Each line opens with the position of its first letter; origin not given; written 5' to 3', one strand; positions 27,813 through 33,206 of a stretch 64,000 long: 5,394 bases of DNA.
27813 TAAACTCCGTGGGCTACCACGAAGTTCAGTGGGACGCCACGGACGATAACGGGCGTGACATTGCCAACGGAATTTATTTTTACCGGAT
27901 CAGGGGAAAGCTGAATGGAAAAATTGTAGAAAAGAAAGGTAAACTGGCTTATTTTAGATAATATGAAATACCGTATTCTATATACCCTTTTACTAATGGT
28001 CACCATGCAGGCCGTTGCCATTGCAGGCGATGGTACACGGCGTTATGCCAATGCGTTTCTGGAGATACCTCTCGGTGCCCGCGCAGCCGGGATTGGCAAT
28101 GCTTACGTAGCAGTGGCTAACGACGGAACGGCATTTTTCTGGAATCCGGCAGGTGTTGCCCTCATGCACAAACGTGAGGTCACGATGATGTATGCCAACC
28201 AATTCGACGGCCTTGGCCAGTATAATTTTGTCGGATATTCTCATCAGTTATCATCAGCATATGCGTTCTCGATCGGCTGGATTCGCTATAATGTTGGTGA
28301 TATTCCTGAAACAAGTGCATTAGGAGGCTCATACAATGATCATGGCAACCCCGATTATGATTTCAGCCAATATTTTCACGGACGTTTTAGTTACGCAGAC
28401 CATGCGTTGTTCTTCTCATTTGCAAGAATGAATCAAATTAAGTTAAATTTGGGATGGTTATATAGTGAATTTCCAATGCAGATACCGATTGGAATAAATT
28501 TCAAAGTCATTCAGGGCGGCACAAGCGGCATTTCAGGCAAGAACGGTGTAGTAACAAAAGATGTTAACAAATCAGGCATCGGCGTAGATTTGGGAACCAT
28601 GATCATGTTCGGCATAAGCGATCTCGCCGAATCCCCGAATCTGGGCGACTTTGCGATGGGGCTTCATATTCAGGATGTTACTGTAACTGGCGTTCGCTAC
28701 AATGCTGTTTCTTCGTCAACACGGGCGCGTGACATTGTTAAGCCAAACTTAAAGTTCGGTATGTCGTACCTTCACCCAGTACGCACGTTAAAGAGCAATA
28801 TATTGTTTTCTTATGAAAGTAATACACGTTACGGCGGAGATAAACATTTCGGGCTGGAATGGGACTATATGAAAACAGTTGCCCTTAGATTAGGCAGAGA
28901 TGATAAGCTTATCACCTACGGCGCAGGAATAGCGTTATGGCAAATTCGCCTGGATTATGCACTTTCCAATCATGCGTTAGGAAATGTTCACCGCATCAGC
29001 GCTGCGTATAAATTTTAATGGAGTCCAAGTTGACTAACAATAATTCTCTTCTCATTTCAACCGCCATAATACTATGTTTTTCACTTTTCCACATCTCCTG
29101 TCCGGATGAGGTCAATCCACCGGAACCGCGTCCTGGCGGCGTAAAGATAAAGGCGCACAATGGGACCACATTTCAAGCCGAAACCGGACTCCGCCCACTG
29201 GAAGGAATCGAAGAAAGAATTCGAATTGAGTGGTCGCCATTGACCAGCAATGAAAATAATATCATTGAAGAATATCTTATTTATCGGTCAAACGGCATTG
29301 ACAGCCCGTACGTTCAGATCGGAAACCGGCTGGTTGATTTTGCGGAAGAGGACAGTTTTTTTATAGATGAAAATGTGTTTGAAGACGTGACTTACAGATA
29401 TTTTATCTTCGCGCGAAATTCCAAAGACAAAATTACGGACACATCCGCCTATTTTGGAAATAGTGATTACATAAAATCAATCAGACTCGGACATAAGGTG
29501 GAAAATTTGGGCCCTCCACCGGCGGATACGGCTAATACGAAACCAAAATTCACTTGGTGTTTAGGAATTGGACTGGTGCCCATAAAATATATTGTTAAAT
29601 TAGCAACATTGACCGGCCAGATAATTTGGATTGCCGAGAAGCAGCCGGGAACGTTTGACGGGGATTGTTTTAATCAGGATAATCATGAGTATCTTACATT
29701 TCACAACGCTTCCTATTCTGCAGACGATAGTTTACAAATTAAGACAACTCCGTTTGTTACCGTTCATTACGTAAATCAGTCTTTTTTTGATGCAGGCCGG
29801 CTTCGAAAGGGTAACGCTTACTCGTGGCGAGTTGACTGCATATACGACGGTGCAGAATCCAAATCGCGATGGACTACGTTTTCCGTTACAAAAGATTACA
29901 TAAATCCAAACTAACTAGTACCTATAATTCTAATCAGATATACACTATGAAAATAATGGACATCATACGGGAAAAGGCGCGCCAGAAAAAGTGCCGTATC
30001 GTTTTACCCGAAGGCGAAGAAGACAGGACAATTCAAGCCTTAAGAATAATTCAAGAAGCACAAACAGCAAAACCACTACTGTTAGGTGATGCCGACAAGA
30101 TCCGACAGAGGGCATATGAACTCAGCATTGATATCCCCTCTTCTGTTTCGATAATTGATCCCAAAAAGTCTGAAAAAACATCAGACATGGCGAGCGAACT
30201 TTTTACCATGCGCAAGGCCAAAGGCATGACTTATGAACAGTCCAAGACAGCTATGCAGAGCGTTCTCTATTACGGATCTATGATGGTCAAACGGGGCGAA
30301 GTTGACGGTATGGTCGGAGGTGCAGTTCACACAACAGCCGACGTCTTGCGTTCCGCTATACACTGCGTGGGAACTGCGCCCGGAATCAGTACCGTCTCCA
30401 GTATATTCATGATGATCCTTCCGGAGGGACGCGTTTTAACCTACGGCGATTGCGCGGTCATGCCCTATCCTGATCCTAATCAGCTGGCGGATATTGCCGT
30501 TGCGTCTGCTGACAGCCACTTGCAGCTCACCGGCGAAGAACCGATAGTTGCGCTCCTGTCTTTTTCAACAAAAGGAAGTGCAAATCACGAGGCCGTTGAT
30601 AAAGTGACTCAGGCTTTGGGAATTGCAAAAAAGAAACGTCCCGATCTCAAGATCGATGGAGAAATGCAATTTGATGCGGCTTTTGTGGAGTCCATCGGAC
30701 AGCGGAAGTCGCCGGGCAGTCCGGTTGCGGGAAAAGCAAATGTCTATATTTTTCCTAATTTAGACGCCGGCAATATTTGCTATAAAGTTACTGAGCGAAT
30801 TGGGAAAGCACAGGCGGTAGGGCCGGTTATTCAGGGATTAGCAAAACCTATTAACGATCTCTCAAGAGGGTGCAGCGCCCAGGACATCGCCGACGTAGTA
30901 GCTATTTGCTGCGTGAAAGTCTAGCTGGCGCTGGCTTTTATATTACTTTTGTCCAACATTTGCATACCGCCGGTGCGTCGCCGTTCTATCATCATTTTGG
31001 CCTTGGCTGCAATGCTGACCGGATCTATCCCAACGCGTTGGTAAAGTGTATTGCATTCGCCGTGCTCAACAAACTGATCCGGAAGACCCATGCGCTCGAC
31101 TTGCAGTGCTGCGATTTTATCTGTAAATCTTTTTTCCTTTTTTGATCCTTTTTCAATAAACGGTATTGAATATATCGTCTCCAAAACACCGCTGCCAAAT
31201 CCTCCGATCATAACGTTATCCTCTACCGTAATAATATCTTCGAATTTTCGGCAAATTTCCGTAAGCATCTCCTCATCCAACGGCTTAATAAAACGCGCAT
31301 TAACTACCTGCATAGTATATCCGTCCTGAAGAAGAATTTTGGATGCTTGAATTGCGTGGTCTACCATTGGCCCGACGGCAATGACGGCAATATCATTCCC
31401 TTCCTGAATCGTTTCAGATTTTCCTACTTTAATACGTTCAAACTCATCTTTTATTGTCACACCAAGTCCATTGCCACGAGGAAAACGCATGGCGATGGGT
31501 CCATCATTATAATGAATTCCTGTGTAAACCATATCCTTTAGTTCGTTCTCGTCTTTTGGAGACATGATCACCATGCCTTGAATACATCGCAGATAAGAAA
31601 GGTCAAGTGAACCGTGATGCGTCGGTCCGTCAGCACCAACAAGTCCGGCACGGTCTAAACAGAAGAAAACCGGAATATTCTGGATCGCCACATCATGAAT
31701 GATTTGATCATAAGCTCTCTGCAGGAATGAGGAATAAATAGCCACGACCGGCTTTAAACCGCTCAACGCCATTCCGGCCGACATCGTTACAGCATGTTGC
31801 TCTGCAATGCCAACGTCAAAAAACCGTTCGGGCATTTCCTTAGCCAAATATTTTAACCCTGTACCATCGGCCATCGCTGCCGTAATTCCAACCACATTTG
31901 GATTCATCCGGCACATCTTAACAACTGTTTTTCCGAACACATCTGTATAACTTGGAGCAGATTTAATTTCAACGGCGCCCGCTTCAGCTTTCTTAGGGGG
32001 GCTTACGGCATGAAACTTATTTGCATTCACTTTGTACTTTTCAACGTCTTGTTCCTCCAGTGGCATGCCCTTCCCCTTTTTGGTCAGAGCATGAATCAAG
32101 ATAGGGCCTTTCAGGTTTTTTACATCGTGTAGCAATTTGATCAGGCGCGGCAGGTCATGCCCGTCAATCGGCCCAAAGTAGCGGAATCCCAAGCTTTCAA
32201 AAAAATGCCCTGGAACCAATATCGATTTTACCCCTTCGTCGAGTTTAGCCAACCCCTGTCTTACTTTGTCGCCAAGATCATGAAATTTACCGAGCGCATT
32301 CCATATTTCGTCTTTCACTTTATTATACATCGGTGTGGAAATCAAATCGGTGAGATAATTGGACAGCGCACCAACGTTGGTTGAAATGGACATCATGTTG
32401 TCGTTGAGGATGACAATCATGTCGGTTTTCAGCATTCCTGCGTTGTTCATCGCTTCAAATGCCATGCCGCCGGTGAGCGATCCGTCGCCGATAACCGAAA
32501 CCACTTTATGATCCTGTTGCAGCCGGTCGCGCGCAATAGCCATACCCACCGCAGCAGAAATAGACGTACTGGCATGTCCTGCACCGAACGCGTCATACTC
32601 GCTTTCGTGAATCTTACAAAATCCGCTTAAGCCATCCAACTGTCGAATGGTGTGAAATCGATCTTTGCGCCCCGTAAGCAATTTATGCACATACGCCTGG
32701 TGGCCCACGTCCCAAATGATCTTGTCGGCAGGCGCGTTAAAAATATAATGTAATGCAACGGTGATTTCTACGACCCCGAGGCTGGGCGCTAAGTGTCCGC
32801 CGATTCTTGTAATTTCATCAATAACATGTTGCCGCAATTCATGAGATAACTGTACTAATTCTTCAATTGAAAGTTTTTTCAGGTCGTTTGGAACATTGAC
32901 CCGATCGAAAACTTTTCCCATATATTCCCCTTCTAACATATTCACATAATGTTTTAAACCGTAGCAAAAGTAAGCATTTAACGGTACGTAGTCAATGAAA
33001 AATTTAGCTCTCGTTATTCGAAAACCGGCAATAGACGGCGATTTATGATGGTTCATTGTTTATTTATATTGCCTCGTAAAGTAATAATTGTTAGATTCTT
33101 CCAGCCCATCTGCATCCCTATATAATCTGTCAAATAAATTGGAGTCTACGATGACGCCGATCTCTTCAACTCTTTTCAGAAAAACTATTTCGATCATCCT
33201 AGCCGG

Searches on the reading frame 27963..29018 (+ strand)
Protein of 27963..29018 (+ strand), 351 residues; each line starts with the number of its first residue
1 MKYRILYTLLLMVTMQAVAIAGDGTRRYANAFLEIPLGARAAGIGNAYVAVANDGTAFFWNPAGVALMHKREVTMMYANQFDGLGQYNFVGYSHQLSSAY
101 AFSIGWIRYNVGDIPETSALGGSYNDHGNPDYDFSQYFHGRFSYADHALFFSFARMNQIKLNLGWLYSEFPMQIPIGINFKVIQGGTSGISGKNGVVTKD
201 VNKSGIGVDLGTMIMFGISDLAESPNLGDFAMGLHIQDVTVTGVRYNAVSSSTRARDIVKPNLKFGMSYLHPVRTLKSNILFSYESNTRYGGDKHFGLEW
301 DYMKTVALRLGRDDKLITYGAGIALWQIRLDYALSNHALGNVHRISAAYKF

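Call 63: search_protein_families(library=pfam, proteins=[window:27963-29018:+], max_evalue=0.00001)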
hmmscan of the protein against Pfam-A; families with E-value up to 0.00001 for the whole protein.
window:27963-29018:+ (351 aa): 1 family
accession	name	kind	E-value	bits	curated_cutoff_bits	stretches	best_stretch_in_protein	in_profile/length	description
PF03687.19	UPF0164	-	9e-06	25.1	21.4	0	21-96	30-106/325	Uncharacterised protein family (UPF0164)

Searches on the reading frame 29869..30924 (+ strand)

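Call 64: search_protein_families(library=pfam, proteins=[window:29869-30924:+], max_evalue=0.00001)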
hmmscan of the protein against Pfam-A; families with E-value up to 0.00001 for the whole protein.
window:29869-30924:+ (351 aa): 1 family
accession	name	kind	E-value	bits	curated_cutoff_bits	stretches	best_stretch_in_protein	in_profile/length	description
PF01515.24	PTA_PTB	-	1.6e-121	406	24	1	29-347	2-318/319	Phosphate acetyl/butaryl transferase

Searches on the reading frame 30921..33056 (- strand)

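Call 64: search_protein_families(library=pfam, proteins=[window:30921-33056:-], max_evalue=0.00001)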
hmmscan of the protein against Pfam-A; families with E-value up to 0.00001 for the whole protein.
window:30921-33056:- (711 aa): 5 families
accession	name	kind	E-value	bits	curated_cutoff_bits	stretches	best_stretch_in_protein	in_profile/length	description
PF13292.11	DXP_synthase_N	-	1.3e-120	402.3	21.2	1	51-325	2-274/274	1-deoxy-D-xylulose-5-phosphate synthase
PF02779.29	Transket_pyr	-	5.2e-47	160.2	27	1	368-529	3-171/174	Transketolase, pyrimidine binding domain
PF02780.25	Transketolase_C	-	3.7e-26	91.9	25.9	1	545-682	1-124/124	Transketolase, C-terminal domain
PF02775.26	TPP_enzyme_C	-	4.4e-06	27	21.9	1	156-222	24-84/151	Thiamine pyrophosphate enzyme, C-terminal TPP binding domain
PF00676.26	E1_dh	-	8.8e-06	25.3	22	0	161-228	104-169/300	Dehydrogenase E1 component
